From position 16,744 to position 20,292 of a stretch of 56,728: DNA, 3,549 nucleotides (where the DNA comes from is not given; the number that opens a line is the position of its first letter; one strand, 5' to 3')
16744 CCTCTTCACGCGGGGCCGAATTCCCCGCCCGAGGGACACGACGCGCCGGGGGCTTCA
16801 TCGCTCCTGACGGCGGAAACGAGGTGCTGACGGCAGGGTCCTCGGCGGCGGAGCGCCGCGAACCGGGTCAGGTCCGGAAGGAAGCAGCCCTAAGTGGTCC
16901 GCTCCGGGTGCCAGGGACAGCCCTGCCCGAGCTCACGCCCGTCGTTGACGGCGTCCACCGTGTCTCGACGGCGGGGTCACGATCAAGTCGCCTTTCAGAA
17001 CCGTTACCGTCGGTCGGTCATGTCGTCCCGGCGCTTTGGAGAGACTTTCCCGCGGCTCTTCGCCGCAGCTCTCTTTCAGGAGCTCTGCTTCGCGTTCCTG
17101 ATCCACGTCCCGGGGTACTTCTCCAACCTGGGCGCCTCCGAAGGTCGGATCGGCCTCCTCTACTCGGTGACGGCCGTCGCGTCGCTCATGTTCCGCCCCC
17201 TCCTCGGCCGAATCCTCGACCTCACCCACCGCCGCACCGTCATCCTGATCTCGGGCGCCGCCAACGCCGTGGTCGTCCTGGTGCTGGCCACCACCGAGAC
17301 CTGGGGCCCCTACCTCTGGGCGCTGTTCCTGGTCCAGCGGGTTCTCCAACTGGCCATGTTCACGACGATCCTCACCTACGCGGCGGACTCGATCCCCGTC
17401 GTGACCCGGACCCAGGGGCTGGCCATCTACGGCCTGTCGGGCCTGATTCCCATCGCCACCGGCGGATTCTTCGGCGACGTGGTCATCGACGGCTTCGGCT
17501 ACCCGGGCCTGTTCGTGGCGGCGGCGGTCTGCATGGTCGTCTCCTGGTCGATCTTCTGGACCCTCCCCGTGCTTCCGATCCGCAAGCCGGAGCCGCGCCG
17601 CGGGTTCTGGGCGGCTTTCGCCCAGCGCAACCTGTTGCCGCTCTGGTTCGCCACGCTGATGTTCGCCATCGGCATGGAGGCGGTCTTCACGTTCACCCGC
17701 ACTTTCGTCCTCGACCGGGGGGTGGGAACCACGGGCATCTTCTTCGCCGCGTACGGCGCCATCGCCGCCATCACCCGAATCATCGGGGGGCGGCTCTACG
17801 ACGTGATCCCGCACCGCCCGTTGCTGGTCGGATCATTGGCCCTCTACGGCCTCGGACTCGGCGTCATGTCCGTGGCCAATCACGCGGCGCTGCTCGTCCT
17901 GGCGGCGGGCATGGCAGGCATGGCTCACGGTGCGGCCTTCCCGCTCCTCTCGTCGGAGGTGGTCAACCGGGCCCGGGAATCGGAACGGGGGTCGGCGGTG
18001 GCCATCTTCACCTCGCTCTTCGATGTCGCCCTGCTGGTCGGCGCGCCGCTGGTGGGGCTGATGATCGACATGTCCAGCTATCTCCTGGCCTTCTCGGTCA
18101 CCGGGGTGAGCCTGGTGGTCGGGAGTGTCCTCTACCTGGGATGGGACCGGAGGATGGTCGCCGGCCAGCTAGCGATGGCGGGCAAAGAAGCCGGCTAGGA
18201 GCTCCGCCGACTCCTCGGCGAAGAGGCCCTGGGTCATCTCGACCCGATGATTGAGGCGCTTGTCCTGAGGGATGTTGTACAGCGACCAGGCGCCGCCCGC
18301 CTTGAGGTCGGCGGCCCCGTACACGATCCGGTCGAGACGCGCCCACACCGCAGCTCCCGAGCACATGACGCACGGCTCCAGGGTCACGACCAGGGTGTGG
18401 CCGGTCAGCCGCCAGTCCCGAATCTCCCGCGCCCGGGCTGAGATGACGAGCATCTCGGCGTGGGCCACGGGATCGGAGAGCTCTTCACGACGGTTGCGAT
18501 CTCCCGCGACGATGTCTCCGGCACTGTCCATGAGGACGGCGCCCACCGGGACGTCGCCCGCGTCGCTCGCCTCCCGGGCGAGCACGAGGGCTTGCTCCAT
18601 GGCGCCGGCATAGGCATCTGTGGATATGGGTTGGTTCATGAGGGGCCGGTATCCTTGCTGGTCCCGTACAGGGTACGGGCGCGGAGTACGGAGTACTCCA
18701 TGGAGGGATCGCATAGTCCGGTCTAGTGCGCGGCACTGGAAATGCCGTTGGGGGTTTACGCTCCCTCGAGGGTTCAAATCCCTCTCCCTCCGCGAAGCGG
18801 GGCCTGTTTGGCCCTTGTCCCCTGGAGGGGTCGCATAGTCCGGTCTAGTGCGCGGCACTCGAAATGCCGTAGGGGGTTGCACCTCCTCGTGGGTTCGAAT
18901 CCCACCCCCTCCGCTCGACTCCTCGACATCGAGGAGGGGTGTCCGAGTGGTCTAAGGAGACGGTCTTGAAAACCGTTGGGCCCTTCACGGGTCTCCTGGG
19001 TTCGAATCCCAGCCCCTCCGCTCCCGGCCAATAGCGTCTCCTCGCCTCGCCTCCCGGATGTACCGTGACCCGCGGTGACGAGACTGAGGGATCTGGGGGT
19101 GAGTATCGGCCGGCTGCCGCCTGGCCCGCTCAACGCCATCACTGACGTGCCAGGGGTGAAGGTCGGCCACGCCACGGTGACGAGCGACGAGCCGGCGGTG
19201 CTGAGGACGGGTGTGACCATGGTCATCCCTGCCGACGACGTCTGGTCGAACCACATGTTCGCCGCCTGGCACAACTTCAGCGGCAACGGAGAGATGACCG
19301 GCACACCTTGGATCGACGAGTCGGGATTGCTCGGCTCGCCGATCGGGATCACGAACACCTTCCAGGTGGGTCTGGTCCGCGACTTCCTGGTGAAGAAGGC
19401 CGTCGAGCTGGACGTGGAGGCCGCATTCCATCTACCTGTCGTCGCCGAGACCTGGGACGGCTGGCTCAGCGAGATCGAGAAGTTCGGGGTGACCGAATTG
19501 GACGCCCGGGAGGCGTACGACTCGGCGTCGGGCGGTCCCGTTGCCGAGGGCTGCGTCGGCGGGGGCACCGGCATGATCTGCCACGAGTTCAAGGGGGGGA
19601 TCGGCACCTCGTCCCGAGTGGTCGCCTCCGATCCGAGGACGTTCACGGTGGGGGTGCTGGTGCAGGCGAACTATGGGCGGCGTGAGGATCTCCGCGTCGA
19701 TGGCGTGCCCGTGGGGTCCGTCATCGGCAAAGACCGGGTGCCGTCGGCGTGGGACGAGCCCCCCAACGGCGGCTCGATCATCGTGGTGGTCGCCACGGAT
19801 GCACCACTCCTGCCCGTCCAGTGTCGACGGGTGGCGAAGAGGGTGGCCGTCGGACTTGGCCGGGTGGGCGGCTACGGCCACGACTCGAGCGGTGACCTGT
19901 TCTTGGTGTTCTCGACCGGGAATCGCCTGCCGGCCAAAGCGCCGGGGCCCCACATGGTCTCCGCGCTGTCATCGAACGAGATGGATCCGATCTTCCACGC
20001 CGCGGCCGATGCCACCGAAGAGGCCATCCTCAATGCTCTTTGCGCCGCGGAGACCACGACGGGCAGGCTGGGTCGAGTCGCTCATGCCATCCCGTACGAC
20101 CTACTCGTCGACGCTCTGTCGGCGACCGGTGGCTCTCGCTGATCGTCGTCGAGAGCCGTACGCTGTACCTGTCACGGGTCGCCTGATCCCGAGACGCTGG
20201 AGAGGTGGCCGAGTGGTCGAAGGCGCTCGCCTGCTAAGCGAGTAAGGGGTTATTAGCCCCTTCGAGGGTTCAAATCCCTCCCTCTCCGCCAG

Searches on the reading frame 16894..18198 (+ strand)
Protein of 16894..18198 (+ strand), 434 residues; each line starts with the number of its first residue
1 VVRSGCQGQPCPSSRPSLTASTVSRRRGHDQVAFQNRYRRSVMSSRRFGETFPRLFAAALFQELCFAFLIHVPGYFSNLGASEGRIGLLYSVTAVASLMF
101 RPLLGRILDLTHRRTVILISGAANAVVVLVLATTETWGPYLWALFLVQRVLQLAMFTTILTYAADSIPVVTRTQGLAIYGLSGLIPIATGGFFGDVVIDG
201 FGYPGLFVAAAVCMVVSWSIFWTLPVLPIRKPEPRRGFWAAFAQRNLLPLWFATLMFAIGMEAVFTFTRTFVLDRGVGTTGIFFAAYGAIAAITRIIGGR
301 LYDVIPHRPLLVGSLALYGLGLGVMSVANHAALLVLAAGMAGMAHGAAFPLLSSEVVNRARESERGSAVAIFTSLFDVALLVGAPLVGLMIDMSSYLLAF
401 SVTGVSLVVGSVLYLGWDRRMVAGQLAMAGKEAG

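Call 10: search_protein_families(library=pfam, proteins=[window:16894-18198:+], max_evalue=0.001)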
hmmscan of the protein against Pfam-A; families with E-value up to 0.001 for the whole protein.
window:16894-18198:+ (434 aa): 2 families
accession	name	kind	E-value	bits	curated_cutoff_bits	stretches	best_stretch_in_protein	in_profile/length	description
PF07690.21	MFS_1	-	3.7e-37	128.5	33.4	2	65-307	14-267/347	Major Facilitator Superfamily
PF12832.13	MFS_1_like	-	2.2e-10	40.6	25.2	2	223-401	184-372/373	MFS_1 like family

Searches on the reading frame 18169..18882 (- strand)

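Call 29: search_protein_families(library=pfam, proteins=[window:18169-18882:-], max_evalue=0.0001)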
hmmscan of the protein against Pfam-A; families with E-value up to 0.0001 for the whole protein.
window:18169-18882:- (237 aa): 3 families
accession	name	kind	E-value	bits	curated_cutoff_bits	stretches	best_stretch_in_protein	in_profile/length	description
PF14437.12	MafB19-deam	-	9e-26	90.9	27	1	94-236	6-141/142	MafB19-like deaminase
PF00383.29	dCMP_cyt_deam_1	-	9.4e-23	80.5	25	1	94-189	7-101/102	Cytidine and deoxycytidylate deaminase zinc-binding region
PF14439.12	Bd3614-deam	-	1.6e-05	25.3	38.5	1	110-181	7-77/113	Bd3614-like deaminase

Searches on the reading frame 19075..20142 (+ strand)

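Call 10: search_protein_families(library=pfam, proteins=[window:19075-20142:+], max_evalue=0.001)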
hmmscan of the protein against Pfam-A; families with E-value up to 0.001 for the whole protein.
window:19075-20142:+ (355 aa): 1 family
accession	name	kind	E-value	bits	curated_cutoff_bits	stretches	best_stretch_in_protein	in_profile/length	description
PF03576.19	Peptidase_S58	-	2e-113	379.4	23.9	1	20-335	1-306/307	Peptidase family S58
